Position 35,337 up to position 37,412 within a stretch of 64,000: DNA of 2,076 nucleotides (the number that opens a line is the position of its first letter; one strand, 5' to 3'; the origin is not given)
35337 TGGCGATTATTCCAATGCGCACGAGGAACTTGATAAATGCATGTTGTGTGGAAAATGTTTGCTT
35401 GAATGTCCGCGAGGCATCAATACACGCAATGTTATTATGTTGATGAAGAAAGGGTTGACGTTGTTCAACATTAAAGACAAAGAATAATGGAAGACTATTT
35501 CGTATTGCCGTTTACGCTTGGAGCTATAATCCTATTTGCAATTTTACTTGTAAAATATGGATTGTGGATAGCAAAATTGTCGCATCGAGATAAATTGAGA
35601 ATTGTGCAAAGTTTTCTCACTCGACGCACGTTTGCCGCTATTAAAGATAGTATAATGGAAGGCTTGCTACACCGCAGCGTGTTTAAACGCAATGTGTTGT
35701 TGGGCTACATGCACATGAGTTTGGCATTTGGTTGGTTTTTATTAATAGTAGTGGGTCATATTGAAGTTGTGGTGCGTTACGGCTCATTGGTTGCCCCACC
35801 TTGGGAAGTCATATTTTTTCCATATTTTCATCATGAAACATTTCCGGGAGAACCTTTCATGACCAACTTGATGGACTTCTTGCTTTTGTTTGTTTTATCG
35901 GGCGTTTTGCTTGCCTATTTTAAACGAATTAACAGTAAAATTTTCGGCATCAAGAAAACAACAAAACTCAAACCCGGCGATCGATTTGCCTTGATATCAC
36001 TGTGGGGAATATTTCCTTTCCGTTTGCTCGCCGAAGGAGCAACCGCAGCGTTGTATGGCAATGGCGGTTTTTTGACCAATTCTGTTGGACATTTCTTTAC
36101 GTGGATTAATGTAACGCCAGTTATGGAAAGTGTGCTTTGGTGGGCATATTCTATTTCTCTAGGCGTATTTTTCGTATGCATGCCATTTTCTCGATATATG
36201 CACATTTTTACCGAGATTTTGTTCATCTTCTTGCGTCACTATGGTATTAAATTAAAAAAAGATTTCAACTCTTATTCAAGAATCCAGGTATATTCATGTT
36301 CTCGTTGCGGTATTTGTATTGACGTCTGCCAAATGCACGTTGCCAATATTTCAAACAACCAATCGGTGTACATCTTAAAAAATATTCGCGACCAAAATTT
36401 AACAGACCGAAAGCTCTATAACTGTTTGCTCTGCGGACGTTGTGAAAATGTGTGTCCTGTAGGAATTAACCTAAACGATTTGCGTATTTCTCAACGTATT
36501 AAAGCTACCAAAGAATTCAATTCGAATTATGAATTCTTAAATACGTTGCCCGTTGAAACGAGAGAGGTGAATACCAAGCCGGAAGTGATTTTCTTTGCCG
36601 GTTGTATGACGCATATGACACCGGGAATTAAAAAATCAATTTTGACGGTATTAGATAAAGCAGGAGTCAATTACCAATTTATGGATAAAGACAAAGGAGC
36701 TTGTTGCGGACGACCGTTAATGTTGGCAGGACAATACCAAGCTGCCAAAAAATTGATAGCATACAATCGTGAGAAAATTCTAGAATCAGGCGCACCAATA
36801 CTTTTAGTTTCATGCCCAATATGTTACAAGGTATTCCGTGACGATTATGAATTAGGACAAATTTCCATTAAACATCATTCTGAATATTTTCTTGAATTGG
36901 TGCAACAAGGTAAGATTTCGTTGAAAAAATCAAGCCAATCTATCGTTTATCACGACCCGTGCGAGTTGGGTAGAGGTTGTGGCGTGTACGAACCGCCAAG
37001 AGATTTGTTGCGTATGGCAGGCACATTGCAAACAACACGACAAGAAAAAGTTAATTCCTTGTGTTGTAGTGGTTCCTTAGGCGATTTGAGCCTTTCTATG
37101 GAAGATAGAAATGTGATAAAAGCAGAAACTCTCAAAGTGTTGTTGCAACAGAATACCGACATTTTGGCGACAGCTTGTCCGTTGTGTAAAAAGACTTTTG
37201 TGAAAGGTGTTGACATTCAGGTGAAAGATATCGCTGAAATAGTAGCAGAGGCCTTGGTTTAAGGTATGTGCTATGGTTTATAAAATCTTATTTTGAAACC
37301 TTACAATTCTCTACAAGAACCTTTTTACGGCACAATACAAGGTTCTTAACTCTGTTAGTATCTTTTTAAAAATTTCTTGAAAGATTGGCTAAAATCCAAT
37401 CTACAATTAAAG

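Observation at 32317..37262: Five-gene HdrA/B/C-like operon ending in a membrane-anchor plus HdrD-type fusion, in a Bacteroidota genome with no known Hdr substrate pathway in view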

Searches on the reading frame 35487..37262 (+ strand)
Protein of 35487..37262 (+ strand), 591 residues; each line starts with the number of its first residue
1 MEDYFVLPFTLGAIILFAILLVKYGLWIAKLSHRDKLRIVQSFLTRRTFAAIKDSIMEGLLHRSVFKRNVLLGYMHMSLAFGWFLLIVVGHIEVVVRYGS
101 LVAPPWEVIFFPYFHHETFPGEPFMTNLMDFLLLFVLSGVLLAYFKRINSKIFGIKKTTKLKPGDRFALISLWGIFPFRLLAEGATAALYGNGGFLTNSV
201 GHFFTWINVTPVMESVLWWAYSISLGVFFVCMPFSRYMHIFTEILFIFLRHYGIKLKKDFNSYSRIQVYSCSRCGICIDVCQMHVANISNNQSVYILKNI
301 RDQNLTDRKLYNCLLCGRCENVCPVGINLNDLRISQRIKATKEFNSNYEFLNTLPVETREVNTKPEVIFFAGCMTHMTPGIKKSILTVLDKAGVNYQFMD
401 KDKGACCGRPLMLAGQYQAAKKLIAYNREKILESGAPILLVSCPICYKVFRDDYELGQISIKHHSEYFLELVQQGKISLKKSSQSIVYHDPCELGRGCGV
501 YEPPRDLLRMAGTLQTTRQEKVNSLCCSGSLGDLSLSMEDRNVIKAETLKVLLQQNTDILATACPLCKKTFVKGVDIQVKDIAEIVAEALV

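Call 3: search_protein_families(library=pfam, proteins=[window:35487-37262:+], max_evalue=0.01)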
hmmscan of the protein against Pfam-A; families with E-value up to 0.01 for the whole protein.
window:35487-37262:+ (591 aa): 14 families
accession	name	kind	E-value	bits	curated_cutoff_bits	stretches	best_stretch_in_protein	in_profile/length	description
PF02754.22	CCG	-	7.2e-19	68.1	20.6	2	367-450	1-84/85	Cysteine-rich domain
PF13183.11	Fer4_8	-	3.2e-08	34.4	27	1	268-327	2-68/68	4Fe-4S dicluster domain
PF12838.12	Fer4_7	-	1.1e-07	32.6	27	1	271-327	2-52/52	4Fe-4S dicluster domain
PF13187.11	Fer4_9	-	3.7e-07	30.5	27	1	271-326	2-50/52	4Fe-4S dicluster domain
PF13534.11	Fer4_17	-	4.1e-07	30.9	22.2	1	270-328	1-61/61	4Fe-4S dicluster domain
PF13237.11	Fer4_10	-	1.2e-05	25.6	25.5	1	269-324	7-53/53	4Fe-4S dicluster domain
PF00037.32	Fer4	-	3.5e-05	23.9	21.1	1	313-326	8-21/24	4Fe-4S binding domain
PF15750.11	UBZ_FAAP20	-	0.00024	21.3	25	0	440-461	1-20/35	Ubiquitin-binding zinc-finger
PF25160.1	LdpA_Fe-S-bd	-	0.00061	20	27.6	0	312-326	27-41/49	LdpA Fe-S cluster-binding domain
PF18112.7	Zn-C2H2_12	-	0.0015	19.4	23.2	0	564-576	3-15/27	Autophagy receptor zinc finger-C2H2 domain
PF13484.11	Fer4_16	-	0.003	18.7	30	0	271-325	2-65/66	4Fe-4S double cluster binding domain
PF12837.12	Fer4_6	-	0.0033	17.7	25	1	312-327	8-23/24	4Fe-4S binding domain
PF17179.9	Fer4_22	-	0.0048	18.2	27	0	309-327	77-95/95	4Fe-4S dicluster domain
PF12798.12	Fer4_3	-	0.0062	17.7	27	1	313-327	1-15/15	4Fe-4S binding domain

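Call 4: search_protein_families(library=ncbifam, proteins=[window:35487-37262:+], max_evalue=0.01)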
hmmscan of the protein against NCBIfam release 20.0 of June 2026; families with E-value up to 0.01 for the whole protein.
window:35487-37262:+ (591 aa): 36 families (the best 25 are shown)
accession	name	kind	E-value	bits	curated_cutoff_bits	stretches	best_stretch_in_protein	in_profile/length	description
NF004898.0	PRK06259.1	equivalog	6.4e-33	114.1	385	1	347-586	244-484/488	fumarate reductase (CoM/CoB) subunit TfrB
NF045670.1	quin_L_LdhH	equivalog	7.2e-29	100.6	800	2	358-585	460-704/706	L-lactate dehydrogenase (quinone) large subunit LdhH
NF008369.0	PRK11168.1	equivalog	2e-23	83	278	1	357-590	159-399/401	anaerobic glycerol-3-phosphate dehydrogenase subunit C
NF045796.1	DsrK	equivalog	1.8e-18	66.4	400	1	461-591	299-436/453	sulfate reduction electron transfer complex DsrMKJOP subunit DsrK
TIGR03379.1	glycerol3P_GlpC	equivalog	8.3e-17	61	279.9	2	362-589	159-395/397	anaerobic glycerol-3-phosphate dehydrogenase subunit GlpC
NF045663.1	diclust_near_Sec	equivalog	1.4e-16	59.7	530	1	274-573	311-620/759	pyridine nucleotide-disulfide oxidoreductase/dicluster-binding protein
NF008434.0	PRK11274.1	equivalog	1.4e-11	44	333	1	477-590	296-407/409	glycolate oxidase subunit GlcF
NF045724.1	ferredox_TmcB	equivalog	5e-11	41.8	735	1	455-568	283-401/430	electron transfer complex ferredoxin TmcB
NF045711.1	sulf_resp_HmcF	equivalog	1.5e-08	33.9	750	0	373-462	343-437/457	sulfate respiration complex iron-sulfur protein HmcF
TIGR03288.1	CoB_CoM_SS_B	equivalog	6.8e-08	32.1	345.15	1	367-452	2-86/290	CoB--CoM heterodisulfide reductase subunit B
NF041890.1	hdrC_Methbact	equivalog_domain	4.2e-07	29.7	270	1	256-330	16-91/192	ferredoxin:CoB-CoM heterodisulfide reductase subunit HdrC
NF042909.1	FMH_DH_FwdF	exception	5.9e-07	28.9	375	1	270-327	16-71/336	tungsten-dependent formylmethanofuran dehydrogenase subunit FwdF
TIGR00384.1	dhsB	subfamily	8.4e-06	25.4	88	0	302-329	186-214/222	succinate dehydrogenase and fumarate reductase iron-sulfur protein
TIGR02512.1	FeFe_hydrog_A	subfamily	1.2e-05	24.3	405.95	1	267-334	5-73/375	[FeFe] hydrogenase, group A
NF009053.0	PRK12387.1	subfamily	1.6e-05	24.8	204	1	254-326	23-88/180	formate hydrogenlyase complex iron-sulfur subunit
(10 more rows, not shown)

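Call 6: search_solved_structures(query=window:35487-37262:+, max_evalue=0.01, show_alignments=1)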
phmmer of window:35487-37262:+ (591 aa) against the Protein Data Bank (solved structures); distinct sequences matched with E-value up to 0.01: 9.
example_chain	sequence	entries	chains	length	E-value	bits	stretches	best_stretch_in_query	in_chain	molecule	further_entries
9ojn_A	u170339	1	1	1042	7.4e-18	67.4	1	366-577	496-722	Iron-sulfur-binding reductase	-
8rvv_B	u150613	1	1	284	1.4e-05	26.8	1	366-453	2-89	H(2):CoB-CoM heterodisulfide,ferredoxin reductase subunit B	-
8rvu_b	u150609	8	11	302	1.8e-05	26.5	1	366-453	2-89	H(2):CoB-CoM heterodisulfide,ferredoxin reductase subunit B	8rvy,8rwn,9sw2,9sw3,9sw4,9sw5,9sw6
9sfi_C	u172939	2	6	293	0.00032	22.3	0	368-449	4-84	H(2)/formate:CoB-CoM heterodisulfide,ferredoxin reductase subunit B2 | Heterodisulfide reductase subunit B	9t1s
7q5y_D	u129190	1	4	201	0.001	20.7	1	255-327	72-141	NADH-quinone oxidoreductase subunit I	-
5t5i_F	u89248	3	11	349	0.0031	19.1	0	267-334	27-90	Tungsten formylmethanofuran dehydrogenase subunit fwdF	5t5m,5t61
9eri_C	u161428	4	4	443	0.0033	19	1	269-337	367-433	Na(+)-translocating ferredoxin:NAD(+) oxidoreductase complex subunit C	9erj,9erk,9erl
5odc_B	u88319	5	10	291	0.0035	18.9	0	368-448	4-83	Heterodisulfide reductase, subunit B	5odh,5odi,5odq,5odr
9sw6_H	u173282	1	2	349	0.0046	18.5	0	267-334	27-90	Tungsten formylmethanofuran dehydrogenase, subunit F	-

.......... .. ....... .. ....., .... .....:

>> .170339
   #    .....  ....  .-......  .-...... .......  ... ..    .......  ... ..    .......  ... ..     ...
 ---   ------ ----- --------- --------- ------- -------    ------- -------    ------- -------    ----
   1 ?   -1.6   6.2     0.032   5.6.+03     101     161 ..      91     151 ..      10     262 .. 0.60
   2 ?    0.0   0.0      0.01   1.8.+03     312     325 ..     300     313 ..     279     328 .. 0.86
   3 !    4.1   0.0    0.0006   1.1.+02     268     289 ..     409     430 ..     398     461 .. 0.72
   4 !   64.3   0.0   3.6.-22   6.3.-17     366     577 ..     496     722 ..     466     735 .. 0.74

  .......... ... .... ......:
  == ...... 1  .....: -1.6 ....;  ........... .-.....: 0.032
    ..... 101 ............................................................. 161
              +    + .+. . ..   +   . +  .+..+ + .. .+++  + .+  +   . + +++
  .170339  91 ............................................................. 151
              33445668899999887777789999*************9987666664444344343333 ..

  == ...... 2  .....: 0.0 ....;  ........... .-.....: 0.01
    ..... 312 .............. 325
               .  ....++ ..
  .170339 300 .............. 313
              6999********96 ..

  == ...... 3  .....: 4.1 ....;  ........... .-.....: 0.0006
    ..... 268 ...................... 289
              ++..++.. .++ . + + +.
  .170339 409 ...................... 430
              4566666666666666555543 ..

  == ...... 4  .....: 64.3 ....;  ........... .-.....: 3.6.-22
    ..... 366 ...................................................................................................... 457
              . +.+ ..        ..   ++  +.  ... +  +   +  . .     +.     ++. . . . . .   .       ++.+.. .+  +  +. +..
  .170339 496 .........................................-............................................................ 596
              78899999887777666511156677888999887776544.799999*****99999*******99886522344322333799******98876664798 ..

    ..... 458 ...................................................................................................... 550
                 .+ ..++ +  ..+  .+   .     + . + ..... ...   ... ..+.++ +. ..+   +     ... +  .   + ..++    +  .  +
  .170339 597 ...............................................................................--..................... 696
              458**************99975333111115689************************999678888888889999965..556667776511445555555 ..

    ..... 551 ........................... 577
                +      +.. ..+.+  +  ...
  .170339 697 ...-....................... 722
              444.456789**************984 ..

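Call 11: find_homologous_proteins(query=window:35487-37262:+, max_evalue=0.00001)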
Query window:35487-37262:+ (591 aa): 7999 proteins with E <= 0.00001 among 8000 candidates; the best 120 are listed.
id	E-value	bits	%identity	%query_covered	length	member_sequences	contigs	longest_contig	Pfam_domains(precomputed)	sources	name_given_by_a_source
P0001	0.0e+0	1360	99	100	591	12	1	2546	PF12838.13,PF13534.12,PF02754.22,PF13237.12,PF13183.12,PF13187.12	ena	-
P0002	0.0e+0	1267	92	100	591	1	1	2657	PF12838.13,PF13534.12,PF02754.22,PF13237.12,PF13183.12,PF13187.12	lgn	-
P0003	0.0e+0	1233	89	100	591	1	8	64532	PF12838.13,PF13534.12,PF02754.22,PF13237.12,PF13183.12,PF13187.12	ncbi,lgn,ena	-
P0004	0.0e+0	1232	89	100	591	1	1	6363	PF12838.13,PF13534.12,PF02754.22,PF13237.12,PF13183.12,PF13187.12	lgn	-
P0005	0.0e+0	1231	89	100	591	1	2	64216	PF12838.13,PF13534.12,PF02754.22,PF13237.12,PF13183.12,PF13187.12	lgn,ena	-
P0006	0.0e+0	1231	89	100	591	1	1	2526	PF12838.13,PF13534.12,PF02754.22,PF13237.12,PF13183.12,PF13187.12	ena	-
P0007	0.0e+0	1231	88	100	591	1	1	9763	PF12838.13,PF13534.12,PF02754.22,PF13237.12,PF13183.12,PF13187.12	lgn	-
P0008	0.0e+0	1158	83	100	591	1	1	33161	PF00037.33,PF12838.13,PF13534.12,PF02754.22,PF13183.12,PF13187.12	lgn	-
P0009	0.0e+0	1139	82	100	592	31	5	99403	PF12838.13,PF13534.12,PF02754.22,PF13183.12,PF13187.12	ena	-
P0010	0.0e+0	1122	81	100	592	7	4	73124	PF12838.13,PF13534.12,PF02754.22,PF13183.12,PF13187.12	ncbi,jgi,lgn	-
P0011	0.0e+0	1119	81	100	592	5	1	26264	PF12838.13,PF13534.12,PF02754.22,PF13183.12,PF13187.12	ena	-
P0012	0.0e+0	1115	81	100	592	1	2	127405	PF12838.13,PF13534.12,PF02754.22,PF13183.12,PF13187.12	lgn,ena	-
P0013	0.0e+0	1110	81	100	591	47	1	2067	PF12838.13,PF13534.12,PF02754.22,PF13183.12,PF13187.12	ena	-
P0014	0.0e+0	1108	81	100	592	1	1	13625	PF12838.13,PF13534.12,PF02754.22,PF13183.12,PF13187.12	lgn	-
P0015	0.0e+0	1107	81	100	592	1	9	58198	PF12838.13,PF13534.12,PF02754.22,PF13183.12,PF13187.12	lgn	-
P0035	3.2e-272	922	67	100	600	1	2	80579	PF12838.13,PF13534.12,PF02754.22,PF13183.12,PF13187.12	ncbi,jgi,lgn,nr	ncbi:MAG: (Fe-S)-binding protein [Bacteroidales bacterium]|jgi:Fe-S oxidoreductase|nr:(Fe-S)-binding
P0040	6.8e-236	802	59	99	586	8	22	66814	PF12838.13,PF13534.12,PF02754.22,PF13183.12,PF13187.12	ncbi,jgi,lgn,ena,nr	ncbi:MAG: (Fe-S)-binding protein [Bacteroidales bacterium]|nr:(Fe-S)-binding protein [Bacteroidales 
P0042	1.0e-219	749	55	99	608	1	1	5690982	PF12838.13,PF13534.12,PF02754.22,PF13183.12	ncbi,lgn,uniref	ncbi:(Fe-S)-binding protein [Gaoshiqia sp. Z1-71]|uniref:(Fe-S)-binding protein n=1 Tax=Gaoshiqia hy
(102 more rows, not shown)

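Call 12: find_related_loci(query=window:35487-37262:+, collection=genome_contigs, flank=10000)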
Query window:35487-37262:+ (591 aa) in genome_contigs; peptide patterns used: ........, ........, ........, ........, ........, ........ (x = any residue, [..] = any of these).
599 stretches matched a pattern (row limit reached: there are more); 581 encode a relative of the query (tblastn E <= 1e-3); the best 80 are kept; 80 distinct loci.
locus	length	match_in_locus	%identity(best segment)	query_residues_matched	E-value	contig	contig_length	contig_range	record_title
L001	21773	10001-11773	95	1-591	0e+0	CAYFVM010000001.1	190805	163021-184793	MAG TPA_asm: uncultured Bacteroidales bacterium isolate ERP107106_co1_258 genome assembly, contig: NODE_13_length_190805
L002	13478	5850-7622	83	1-590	0e+0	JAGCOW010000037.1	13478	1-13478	MAG: Bacteroidales bacterium isolate RGIG9988 Yak_Reticulum-3__c408313, whole genome shotgun sequence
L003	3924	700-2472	82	1-590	0e+0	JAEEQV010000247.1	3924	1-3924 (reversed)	MAG: Bacteroidales bacterium isolate Tb.RUG.343 NODE_107778_length_3924_cov_0.832236, whole genome shotgun sequence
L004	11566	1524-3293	82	1-590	0e+0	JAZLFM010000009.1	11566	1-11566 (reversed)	MAG: Bacteroidales bacterium isolate T1900045004_TA20190066.MAGScoT_cleanbin_000004 SGB_4336_k141_812019, whole genome s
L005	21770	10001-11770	81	1-590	0e+0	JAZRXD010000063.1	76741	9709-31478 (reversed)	MAG: Bacteroidales bacterium isolate T1900044951_TA20190004.MAGScoT_cleanbin_000016 SGB_3662_k141_595722, whole genome s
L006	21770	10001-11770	79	1-590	0e+0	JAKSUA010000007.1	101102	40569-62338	MAG: Bacteroidales bacterium isolate Horse_feces321 MAG321_7, whole genome shotgun sequence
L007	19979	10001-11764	79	1-590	0e+0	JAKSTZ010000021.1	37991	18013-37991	MAG: Bacteroidales bacterium isolate Horse_feces320 MAG320_21, whole genome shotgun sequence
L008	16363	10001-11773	79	1-590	0e+0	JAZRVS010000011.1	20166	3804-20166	MAG: Bacteroidales bacterium isolate T1900044953_TA20190006.MAGScoT_cleanbin_000015 SGB_3735_k141_425262, whole genome s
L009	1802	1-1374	84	134-590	0e+0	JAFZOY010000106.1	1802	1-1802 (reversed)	MAG: Bacteroidales bacterium isolate RGIG7965 Water_buffalos_Rumen-1__c843438, whole genome shotgun sequence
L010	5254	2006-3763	56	1-590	0e+0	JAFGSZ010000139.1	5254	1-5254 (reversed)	MAG: Bacteroidales bacterium isolate Zod_Metabat.943 k87_13012249, whole genome shotgun sequence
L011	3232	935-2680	55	5-590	0e+0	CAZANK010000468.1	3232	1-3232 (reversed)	MAG TPA_asm: uncultured Prolixibacteraceae bacterium isolate binchicken_co173_394 genome assembly, contig: NODE_97528_le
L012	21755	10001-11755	55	5-590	0e+0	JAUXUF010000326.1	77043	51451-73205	MAG: Bacteroidota bacterium isolate C13_metabat.bin.67 C13_k141_142713, whole genome shotgun sequence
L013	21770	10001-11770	81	1-590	0e+0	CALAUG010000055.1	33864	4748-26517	MAG TPA_asm: uncultured Bacteroidales bacterium isolate SRR6425800_bin.23_CONCOCT_v1.1_MAG genome assembly, contig: ERZ1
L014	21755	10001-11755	55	5-590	0e+0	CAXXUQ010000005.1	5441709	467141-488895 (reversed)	MAG: Prolixibacteraceae bacterium isolate 1ed242f1-85e3-4976-bbe6-76cf3140e050 genome assembly, contig: contig_5, whole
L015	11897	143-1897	55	5-590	0e+0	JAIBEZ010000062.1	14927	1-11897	MAG: Prolixibacteraceae bacterium isolate BC_metabat.bin.32 BC_k141_49892, whole genome shotgun sequence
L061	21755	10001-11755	52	1-590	0e+0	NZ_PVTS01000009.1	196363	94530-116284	Marinilabilia salmonicolor strain MSL42 Ga0139029_109, whole genome shotgun sequence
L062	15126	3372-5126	53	1-590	0e+0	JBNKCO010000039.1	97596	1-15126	MAG: Bacteroidales bacterium isolate F1F2.bin.22.orig k141_2191071, whole genome shotgun sequence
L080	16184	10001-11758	49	1-591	0e+0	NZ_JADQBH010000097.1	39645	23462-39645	MAG: Marinilabilia sp. isolate Soudan_9 NODE_408_length_39645_cov_6.711442, whole genome shotgun sequence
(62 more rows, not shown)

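Call 36: find_encoding_contigs(protein=P0042, flank=10000, max_places=1)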
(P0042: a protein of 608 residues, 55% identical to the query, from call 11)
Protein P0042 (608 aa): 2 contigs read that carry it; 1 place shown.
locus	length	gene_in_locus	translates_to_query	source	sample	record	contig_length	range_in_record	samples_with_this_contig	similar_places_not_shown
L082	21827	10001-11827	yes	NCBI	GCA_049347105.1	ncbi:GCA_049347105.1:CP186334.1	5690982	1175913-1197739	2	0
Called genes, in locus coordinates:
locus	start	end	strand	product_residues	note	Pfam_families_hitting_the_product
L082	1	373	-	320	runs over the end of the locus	PF03631:Virul_fac_BrkB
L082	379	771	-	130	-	PF16022:DUF4783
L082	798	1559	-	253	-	PF13340:DUF4096, PF01609:DDE_Tnp_1, PF13586:DDE_Tnp_1_2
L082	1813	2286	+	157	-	PF02590:SPOUT_MTase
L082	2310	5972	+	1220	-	PF00512:HisKA, PF02518:HATPase_c, PF14501:HATPase_c_5 (weak)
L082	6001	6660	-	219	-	-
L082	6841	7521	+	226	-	PF13237:Fer4_10 (weak), PF13183:Fer4_8, PF13187:Fer4_9 (weak), PF13534:Fer4_17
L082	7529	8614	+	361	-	PF02754:CCG (weak)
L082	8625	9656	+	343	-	PF00070:Pyr_redox (weak), PF01134:GIDA (faint), PF03486:HI0933_like (faint), PF07992:Pyr_redox_2, PF13450:NAD_binding_8 (weak)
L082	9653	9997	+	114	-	PF13183:Fer4_8 (weak), PF13237:Fer4_10 (faint), PF12838:Fer4_7 (weak), PF13187:Fer4_9, PF13534:Fer4_17 (weak)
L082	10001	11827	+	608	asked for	PF12838:Fer4_7 (weak), PF13183:Fer4_8, PF13534:Fer4_17 (weak), PF02754:CCG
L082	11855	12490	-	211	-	PF05708:Peptidase_C92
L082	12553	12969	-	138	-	PF00472:RF-1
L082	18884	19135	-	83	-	-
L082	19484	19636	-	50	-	-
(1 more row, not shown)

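Call 37: find_encoding_contigs(protein=P0040, flank=10000, max_places=2)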
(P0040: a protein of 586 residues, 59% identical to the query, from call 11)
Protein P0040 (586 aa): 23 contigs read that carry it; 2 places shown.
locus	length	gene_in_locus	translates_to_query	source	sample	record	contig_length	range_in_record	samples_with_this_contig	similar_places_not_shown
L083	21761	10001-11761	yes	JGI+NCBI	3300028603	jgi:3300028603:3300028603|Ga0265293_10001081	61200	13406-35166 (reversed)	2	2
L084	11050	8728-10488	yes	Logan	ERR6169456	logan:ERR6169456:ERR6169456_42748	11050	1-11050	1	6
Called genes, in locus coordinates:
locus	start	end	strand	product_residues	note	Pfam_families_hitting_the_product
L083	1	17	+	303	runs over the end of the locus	PF23023:Anti-Pycsar_Apyc1, PF00753:Lactamase_B (weak), PF13691:Lactamase_B_4 (weak), PF12706:Lactamase_B_2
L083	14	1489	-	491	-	PF00587:tRNA-synt_2b, PF03129:HGTP_anticodon, PF09180:ProRS-C_1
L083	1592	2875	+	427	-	-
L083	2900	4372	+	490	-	-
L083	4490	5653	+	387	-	-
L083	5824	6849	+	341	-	PF01384:PHO4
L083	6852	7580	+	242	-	PF13183:Fer4_8, PF13237:Fer4_10, PF13187:Fer4_9 (weak), PF13534:Fer4_17 (weak)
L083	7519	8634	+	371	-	PF02754:CCG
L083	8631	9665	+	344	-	PF00070:Pyr_redox (faint), PF00890:FAD_binding_2 (weak), PF01266:DAO (weak), PF01494:FAD_binding_3 (weak), PF07992:Pyr_redox_2, PF12831:FAD_oxidored (faint), PF13450:NAD_binding_8 (weak), PF03486:HI0933_like, +2 more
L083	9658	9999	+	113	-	PF00037:Fer4 (faint), PF12797:Fer4_2 (faint), PF13237:Fer4_10 (weak), PF12800:Fer4_4 (faint), PF12838:Fer4_7, PF13183:Fer4_8, PF13187:Fer4_9, PF13534:Fer4_17, +1 more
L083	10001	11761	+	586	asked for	PF12838:Fer4_7 (weak), PF13183:Fer4_8, PF13187:Fer4_9 (weak), PF13534:Fer4_17 (weak), PF02754:CCG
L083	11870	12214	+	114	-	PF11325:DUF3127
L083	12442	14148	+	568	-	PF00128:Alpha-amylase, PF14701:hDGE_amylase (faint)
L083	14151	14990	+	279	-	PF02621:VitK2_biosynth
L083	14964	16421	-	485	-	PF13567:DUF4131, PF03772:Competence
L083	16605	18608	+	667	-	PF00270:DEAD (faint), PF04851:ResIII, PF17757:UvrB_inter, PF27431:UvrB_3rd, PF00271:Helicase_C, PF12344:UvrB, PF02151:UVR (weak)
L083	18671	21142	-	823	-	PF13715:CarbopepD_reg_2, PF07715:Plug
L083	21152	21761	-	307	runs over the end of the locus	-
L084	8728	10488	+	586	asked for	PF12838:Fer4_7 (weak), PF13183:Fer4_8, PF13187:Fer4_9 (weak), PF13534:Fer4_17 (weak), PF02754:CCG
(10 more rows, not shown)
